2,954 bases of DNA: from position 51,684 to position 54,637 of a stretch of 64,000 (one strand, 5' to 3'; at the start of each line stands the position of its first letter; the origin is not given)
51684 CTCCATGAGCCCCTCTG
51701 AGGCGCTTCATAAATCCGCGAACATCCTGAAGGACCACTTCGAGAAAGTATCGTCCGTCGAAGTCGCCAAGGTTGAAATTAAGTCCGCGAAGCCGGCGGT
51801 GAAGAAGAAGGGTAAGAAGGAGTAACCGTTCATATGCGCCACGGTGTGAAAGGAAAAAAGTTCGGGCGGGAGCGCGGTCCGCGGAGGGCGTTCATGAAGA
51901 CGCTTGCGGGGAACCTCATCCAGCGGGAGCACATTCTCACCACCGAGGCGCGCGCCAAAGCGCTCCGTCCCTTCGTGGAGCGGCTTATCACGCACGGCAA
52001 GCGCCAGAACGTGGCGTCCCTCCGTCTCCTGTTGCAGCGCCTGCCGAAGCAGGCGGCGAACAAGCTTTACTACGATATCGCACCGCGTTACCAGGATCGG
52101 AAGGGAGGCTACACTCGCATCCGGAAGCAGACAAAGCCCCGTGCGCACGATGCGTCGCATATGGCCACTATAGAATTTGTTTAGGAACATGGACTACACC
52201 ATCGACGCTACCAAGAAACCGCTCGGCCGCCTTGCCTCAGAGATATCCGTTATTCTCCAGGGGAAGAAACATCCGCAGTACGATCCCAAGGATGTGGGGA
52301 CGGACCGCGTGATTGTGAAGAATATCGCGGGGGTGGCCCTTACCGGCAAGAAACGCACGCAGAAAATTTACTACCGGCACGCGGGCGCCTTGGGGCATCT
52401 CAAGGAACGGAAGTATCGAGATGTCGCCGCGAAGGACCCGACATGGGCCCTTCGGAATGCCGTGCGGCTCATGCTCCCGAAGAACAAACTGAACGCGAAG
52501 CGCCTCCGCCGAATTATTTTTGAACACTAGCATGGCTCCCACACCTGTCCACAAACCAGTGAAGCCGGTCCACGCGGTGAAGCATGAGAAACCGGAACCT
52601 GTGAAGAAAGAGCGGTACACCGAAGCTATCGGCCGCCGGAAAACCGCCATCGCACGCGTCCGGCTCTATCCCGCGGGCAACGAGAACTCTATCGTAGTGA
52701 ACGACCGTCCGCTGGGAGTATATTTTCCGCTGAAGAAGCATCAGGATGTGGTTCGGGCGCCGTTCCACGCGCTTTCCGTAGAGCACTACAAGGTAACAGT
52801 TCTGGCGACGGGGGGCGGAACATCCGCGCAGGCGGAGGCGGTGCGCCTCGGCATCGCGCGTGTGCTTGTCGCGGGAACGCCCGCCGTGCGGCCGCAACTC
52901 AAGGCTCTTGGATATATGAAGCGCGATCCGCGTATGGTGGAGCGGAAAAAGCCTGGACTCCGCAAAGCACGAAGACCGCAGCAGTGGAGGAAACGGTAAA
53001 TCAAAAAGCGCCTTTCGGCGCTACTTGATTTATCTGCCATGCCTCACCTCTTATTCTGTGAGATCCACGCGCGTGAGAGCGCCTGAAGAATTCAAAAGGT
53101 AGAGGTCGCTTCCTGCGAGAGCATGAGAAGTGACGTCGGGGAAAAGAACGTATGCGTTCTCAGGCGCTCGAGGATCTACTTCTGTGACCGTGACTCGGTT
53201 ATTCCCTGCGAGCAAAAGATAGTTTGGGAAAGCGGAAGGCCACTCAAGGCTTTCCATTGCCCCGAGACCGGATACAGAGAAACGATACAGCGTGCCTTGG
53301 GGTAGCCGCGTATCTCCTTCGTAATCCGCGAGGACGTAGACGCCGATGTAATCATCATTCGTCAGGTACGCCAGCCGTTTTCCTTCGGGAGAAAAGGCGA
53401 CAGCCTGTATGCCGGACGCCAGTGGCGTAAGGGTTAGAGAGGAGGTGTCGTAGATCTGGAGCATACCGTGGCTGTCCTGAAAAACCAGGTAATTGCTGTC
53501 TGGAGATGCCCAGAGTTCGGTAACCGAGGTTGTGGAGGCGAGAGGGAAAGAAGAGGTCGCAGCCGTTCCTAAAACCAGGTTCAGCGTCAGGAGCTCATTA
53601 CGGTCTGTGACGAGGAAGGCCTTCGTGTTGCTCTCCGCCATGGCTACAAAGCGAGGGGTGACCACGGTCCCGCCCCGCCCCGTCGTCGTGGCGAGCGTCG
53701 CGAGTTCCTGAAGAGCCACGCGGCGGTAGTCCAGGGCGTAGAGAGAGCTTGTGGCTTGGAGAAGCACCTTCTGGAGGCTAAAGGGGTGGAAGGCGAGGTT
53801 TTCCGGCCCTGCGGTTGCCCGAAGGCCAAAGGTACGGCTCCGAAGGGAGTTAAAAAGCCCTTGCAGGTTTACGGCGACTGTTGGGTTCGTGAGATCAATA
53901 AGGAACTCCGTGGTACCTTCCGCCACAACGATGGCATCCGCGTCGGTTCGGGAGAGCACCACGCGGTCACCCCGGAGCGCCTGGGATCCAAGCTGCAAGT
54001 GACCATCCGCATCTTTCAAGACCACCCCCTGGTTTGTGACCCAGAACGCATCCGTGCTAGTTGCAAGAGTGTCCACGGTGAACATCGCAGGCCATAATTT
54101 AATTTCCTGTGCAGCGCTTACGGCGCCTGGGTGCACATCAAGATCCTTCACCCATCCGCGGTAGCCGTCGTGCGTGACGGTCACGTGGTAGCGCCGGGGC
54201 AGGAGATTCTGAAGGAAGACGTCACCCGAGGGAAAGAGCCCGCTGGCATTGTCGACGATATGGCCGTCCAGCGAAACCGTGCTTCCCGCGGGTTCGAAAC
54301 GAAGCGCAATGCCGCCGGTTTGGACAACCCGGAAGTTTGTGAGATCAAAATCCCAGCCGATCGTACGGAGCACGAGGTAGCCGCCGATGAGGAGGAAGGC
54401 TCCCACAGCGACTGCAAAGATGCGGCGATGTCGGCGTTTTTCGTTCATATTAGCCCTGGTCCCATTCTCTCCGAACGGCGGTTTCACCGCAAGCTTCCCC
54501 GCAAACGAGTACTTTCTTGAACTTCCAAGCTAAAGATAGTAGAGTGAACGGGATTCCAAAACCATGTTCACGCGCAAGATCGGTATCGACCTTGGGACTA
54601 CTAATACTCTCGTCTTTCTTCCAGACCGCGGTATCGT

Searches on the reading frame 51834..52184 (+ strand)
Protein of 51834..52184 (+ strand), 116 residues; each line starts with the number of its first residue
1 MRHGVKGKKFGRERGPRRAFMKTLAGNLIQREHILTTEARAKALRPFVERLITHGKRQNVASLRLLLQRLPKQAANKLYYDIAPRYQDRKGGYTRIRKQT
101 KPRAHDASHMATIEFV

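Call 79: search_protein_families(library=pfam, proteins=[window:51834-52184:+], max_evalue=0.001)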
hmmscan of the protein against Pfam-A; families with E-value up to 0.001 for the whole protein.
window:51834-52184:+ (116 aa): 1 family
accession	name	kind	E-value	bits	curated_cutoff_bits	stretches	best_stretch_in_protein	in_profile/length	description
PF01196.24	Ribosomal_L17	-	2.5e-28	99.3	27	1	21-116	2-97/97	Ribosomal protein L17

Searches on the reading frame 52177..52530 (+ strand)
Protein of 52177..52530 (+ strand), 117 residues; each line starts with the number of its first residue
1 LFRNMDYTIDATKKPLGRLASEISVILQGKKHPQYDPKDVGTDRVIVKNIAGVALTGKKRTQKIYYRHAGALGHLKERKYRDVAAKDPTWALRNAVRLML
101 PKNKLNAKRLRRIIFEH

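Call 79: search_protein_families(library=pfam, proteins=[window:52177-52530:+], max_evalue=0.001)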
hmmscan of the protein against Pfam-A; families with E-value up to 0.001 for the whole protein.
window:52177-52530:+ (117 aa): 1 family
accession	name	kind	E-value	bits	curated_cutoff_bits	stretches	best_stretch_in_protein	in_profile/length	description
PF00572.24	Ribosomal_L13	-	9.9e-33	113.2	23.8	1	7-113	4-110/119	Ribosomal protein L13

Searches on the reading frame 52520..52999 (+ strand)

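Call 79: search_protein_families(library=pfam, proteins=[window:52520-52999:+], max_evalue=0.001)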
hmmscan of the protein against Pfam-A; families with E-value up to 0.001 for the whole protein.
window:52520-52999:+ (159 aa): 1 family
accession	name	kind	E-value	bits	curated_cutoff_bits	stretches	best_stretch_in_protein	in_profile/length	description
PF00380.25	Ribosomal_S9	-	2.1e-36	125.5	22.5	1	38-159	1-121/121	Ribosomal protein S9/S16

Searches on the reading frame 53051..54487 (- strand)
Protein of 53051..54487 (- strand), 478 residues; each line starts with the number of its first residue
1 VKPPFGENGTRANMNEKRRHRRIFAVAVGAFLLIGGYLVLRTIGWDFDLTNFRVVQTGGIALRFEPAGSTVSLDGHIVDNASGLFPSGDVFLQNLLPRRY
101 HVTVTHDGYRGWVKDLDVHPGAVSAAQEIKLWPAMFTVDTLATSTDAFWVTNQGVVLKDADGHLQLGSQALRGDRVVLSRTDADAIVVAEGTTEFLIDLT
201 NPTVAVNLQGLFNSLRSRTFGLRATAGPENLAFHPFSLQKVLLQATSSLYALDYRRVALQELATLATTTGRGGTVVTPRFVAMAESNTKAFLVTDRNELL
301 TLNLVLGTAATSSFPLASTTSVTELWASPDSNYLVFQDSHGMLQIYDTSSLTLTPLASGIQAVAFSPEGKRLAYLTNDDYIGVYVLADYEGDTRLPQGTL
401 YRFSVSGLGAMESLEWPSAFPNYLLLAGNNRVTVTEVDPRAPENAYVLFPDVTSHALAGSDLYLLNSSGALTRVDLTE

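Call 79: search_protein_families(library=pfam, proteins=[window:53051-54487:-], max_evalue=0.001)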
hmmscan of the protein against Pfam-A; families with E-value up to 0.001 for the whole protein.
window:53051-54487:- (478 aa): 2 families
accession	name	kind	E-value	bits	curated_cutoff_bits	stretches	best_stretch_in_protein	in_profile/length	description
PF16755.11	Beta-prop_NUP159_NUP214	-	9e-05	22.3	29.6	1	281-389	64-179/366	NUP159/214 beta propeller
PF25174.1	Beta-prop_THOC3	-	0.00022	20.8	305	1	317-386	169-242/272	THOC3 beta-propeller domain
